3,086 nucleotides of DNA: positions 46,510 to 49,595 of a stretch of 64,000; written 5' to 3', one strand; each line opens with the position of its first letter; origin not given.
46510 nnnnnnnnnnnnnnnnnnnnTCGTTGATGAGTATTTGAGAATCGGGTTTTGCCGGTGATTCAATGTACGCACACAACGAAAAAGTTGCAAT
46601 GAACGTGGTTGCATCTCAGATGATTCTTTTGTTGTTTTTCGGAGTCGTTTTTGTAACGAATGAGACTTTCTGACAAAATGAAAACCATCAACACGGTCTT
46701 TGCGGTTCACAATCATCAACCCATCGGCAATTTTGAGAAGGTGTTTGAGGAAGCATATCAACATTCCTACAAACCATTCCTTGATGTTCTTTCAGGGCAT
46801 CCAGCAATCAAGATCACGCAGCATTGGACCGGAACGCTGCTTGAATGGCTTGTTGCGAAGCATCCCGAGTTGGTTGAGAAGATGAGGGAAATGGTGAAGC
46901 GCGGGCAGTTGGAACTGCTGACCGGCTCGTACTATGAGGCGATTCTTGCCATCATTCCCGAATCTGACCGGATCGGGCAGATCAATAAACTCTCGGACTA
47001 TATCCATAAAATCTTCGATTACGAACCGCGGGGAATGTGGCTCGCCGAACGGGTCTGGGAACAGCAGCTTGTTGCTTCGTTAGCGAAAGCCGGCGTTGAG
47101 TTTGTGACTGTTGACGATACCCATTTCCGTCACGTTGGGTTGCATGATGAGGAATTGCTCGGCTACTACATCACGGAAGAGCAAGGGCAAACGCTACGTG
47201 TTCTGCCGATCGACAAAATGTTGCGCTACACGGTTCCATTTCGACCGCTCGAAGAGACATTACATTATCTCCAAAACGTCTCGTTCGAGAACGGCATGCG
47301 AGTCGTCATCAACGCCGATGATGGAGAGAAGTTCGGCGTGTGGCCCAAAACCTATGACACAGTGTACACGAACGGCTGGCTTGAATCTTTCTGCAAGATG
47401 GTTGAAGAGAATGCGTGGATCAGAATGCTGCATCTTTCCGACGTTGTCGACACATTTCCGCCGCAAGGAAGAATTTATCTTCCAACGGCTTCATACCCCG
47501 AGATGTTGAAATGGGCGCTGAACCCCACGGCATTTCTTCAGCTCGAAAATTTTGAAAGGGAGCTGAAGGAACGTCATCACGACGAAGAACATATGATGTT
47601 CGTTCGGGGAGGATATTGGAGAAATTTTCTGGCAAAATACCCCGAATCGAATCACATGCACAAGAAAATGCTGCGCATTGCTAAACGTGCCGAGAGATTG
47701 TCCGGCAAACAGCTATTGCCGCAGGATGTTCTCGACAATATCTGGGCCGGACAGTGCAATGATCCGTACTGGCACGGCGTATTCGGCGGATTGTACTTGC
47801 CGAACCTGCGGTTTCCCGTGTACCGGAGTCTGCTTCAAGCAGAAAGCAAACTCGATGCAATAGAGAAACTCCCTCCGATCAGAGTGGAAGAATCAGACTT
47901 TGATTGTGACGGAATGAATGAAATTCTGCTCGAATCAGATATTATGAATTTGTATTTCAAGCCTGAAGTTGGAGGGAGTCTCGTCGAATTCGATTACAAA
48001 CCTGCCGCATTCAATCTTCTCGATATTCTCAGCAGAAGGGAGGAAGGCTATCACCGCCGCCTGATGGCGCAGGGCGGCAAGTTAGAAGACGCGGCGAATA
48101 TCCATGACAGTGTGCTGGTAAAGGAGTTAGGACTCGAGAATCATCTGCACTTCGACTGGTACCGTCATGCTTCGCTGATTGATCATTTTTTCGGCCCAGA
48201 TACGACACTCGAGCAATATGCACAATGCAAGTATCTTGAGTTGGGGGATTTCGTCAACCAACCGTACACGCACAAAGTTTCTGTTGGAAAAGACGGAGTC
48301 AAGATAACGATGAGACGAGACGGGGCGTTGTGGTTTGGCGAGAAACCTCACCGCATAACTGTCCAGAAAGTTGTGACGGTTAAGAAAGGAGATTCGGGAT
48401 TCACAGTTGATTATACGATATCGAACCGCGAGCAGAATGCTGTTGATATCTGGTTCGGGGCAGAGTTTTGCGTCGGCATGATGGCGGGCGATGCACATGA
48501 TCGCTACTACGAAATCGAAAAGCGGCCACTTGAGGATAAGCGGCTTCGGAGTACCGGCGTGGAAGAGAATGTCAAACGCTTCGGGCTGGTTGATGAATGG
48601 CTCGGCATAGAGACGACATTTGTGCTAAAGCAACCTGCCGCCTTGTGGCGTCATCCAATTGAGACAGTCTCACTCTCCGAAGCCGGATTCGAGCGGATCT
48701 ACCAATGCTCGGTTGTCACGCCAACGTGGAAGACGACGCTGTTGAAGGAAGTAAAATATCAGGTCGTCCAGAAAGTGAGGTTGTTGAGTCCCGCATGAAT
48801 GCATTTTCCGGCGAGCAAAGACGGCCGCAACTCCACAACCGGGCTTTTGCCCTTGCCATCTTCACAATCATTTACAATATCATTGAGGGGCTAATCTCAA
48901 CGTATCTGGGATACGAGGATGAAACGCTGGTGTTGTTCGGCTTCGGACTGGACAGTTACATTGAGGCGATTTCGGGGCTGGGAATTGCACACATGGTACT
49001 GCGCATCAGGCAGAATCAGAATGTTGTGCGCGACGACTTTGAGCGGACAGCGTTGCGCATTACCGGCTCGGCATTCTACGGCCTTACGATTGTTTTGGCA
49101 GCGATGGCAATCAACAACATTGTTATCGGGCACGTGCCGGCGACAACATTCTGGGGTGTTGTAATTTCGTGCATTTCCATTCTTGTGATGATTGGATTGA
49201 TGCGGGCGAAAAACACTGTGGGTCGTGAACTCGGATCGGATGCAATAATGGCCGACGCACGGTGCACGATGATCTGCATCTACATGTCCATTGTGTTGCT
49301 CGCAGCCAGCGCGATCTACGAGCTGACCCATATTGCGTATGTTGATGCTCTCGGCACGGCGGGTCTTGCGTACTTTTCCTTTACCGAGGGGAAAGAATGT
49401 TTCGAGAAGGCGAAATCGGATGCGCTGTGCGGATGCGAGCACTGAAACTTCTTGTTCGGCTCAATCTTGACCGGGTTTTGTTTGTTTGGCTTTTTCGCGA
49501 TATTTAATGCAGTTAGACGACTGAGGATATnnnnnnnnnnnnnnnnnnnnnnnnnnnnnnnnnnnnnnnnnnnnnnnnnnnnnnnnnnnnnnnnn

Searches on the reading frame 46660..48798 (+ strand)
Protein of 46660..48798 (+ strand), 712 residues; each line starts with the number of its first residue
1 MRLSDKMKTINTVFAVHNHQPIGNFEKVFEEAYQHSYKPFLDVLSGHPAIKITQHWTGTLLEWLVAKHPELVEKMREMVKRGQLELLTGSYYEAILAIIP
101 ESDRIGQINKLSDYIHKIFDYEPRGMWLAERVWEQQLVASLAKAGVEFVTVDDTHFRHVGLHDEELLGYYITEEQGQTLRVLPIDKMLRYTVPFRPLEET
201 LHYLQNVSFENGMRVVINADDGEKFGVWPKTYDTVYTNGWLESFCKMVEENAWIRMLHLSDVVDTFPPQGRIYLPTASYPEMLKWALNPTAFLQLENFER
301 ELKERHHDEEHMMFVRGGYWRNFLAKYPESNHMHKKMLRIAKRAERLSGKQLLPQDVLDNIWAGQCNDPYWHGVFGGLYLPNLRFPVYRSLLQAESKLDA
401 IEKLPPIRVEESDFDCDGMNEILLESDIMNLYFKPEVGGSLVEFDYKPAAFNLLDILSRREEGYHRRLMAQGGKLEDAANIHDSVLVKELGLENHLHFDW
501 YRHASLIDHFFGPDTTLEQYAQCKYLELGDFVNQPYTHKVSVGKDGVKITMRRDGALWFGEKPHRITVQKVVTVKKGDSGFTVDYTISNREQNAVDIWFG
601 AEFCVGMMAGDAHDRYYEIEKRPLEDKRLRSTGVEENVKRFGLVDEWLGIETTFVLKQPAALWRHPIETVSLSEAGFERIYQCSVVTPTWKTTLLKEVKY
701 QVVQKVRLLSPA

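Call 7: search_protein_families(library=pfam, proteins=[window:46660-48798:+], max_evalue=0.00001)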
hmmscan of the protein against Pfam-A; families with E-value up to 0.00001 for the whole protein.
window:46660-48798:+ (712 aa): 4 families
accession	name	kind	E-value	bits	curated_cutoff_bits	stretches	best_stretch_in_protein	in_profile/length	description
PF09095.17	AmyA-gluTrfs_C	-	2e-76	257.8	22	1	413-702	1-282/284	Alpha-amylase/4-alpha-glucanotransferase, C-terminal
PF03065.20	Glyco_hydro_57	-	1.1e-53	182.9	21.2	1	13-275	1-291/291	Glycosyl hydrolase family 57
PF09094.16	AmyA-A_glucT_m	-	4.6e-30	104.3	27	1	318-396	1-78/80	Alpha-amylase/4-alpha-glucanotransferase, middle domain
PF01074.27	Glyco_hydro_38N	-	1.2e-06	28.6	25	1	37-128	29-119/270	Glycosyl hydrolases family 38 N-terminal domain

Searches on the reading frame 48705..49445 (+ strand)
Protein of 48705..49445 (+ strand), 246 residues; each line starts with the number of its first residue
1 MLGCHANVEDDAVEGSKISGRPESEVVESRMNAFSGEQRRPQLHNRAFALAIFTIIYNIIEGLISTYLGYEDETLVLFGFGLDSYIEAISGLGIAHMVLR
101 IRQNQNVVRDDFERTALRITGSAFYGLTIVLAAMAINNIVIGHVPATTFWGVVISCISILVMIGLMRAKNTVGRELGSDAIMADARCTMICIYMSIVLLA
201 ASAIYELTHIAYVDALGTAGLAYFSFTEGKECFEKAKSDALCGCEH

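Call 7: search_protein_families(library=pfam, proteins=[window:48705-49445:+], max_evalue=0.00001)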
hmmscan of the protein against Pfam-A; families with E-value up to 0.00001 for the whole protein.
window:48705-49445:+ (246 aa): 0 families

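Call 56: search_protein_families(library=pfam, proteins=[window:48705-49445:+], max_evalue=0.0001)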
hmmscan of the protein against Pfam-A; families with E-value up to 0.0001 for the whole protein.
window:48705-49445:+ (246 aa): 1 family
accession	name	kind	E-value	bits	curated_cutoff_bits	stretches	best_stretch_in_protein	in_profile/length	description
PF01545.26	Cation_efflux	-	1.2e-05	25.6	26.6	1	119-230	68-187/198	Cation efflux family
